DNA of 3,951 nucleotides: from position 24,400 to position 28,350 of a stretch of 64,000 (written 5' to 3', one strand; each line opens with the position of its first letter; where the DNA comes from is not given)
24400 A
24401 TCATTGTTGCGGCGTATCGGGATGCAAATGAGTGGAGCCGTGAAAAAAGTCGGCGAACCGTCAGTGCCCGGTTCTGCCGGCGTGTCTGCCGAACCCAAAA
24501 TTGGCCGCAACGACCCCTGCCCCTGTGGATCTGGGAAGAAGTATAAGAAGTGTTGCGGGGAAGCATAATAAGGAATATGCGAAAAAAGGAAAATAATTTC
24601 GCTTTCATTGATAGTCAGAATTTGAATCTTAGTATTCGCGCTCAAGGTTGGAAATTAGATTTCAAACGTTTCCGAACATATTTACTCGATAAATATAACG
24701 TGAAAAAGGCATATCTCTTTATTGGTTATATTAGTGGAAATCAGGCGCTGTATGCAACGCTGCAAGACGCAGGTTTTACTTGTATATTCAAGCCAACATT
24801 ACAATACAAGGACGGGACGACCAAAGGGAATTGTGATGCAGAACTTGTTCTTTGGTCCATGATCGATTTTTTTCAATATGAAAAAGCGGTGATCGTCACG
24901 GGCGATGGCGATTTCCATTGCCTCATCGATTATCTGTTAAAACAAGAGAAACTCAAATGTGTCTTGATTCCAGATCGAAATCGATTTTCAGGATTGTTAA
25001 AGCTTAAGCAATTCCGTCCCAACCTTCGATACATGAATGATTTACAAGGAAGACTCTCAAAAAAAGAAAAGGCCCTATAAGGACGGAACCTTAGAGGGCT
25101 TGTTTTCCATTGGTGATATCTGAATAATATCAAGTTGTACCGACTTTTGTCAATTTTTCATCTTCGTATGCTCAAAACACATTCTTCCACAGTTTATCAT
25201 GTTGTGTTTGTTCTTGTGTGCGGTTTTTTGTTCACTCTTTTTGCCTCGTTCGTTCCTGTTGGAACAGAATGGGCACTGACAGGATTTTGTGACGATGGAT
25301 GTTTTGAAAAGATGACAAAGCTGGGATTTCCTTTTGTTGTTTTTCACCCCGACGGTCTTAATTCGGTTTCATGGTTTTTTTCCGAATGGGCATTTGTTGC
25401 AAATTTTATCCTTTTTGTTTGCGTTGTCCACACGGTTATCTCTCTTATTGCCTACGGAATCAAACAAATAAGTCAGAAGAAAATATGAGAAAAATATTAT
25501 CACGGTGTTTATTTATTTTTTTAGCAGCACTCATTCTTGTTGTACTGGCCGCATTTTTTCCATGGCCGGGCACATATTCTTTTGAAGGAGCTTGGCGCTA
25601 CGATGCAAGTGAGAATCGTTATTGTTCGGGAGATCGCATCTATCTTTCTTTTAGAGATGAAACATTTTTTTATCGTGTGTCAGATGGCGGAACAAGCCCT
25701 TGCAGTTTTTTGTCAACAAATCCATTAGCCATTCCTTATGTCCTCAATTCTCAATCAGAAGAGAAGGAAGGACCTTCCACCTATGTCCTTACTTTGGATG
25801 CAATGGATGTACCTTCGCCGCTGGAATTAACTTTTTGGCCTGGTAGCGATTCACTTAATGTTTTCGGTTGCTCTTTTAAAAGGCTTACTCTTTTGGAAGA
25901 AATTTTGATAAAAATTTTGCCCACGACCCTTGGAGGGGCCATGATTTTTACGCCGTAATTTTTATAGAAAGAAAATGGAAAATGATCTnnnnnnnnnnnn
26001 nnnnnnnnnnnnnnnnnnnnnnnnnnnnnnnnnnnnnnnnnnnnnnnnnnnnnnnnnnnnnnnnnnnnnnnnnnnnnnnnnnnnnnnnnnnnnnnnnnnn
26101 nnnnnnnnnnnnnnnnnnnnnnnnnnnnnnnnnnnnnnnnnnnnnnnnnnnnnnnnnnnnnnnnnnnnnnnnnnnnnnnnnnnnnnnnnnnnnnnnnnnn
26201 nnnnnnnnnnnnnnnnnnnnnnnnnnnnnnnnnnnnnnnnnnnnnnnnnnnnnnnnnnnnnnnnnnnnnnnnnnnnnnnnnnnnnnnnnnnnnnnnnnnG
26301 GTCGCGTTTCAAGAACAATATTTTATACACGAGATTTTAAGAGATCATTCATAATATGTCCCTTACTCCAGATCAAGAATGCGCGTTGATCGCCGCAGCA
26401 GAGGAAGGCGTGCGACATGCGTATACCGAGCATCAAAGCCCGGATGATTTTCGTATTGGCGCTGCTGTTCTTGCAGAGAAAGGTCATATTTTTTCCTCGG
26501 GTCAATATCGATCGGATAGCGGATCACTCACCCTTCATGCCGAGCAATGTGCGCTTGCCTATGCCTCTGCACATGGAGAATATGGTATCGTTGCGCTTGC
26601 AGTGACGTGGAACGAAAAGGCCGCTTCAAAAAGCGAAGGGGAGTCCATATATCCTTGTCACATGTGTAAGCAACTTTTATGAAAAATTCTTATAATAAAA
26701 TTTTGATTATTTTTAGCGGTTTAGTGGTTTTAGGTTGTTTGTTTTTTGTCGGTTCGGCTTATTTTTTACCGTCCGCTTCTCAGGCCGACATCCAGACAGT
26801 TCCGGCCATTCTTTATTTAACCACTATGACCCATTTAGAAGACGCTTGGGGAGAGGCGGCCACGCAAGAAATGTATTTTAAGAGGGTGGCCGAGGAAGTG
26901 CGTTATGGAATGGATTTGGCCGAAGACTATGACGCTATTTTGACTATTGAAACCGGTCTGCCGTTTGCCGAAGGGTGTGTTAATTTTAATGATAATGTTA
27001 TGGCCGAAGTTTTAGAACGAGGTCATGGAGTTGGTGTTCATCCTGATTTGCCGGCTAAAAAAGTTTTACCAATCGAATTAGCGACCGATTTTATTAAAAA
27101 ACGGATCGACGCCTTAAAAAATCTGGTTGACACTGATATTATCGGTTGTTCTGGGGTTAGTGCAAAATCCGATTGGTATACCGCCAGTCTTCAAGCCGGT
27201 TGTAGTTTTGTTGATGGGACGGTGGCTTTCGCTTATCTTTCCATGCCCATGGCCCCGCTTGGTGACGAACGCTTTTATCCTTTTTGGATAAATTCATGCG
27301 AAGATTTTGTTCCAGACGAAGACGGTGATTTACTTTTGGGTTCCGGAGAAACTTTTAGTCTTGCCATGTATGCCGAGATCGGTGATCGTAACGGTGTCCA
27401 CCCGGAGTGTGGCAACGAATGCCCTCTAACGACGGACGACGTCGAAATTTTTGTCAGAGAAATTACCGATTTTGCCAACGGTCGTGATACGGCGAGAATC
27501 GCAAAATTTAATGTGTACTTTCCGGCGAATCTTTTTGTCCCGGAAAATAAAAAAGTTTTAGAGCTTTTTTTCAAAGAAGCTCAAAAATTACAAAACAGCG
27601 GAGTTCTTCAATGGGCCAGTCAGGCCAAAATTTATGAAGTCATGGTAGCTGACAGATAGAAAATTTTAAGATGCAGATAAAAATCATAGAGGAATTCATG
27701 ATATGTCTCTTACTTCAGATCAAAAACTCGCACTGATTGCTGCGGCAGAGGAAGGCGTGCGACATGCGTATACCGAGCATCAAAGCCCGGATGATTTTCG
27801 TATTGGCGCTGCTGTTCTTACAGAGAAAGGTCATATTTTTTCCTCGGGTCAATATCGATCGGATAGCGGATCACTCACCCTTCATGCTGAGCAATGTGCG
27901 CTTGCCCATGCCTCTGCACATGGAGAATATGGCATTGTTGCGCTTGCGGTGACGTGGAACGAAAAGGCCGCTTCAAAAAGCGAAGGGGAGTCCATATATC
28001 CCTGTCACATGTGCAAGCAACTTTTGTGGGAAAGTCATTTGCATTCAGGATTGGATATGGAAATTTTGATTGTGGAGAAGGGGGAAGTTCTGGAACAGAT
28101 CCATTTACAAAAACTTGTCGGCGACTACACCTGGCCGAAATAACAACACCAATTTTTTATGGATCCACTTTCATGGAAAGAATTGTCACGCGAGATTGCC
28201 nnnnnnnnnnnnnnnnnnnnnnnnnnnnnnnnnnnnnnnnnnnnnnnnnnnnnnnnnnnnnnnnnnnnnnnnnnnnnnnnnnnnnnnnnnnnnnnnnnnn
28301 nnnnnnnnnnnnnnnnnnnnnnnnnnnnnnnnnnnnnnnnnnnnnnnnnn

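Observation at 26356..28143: Cytidine deaminase duplicated around an inserted, compositionally foreign exported-protein gene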

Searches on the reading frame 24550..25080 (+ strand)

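Call 6: search_protein_families(library=pfam, proteins=[window:24550-25080:+], max_evalue=0.01)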
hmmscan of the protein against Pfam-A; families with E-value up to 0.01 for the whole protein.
window:24550-25080:+ (176 aa): 1 family
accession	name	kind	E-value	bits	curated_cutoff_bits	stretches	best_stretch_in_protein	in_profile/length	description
PF01936.24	NYN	-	3.5e-11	44.2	24.2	1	19-139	5-124/145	NYN domain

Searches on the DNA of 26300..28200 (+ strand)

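Call 61: search_dna_similar(query=window:26300-28200:+, collection=plasmids, mode=distant, max_rows=5)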
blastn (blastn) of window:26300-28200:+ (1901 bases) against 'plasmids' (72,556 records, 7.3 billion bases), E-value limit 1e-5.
No match.
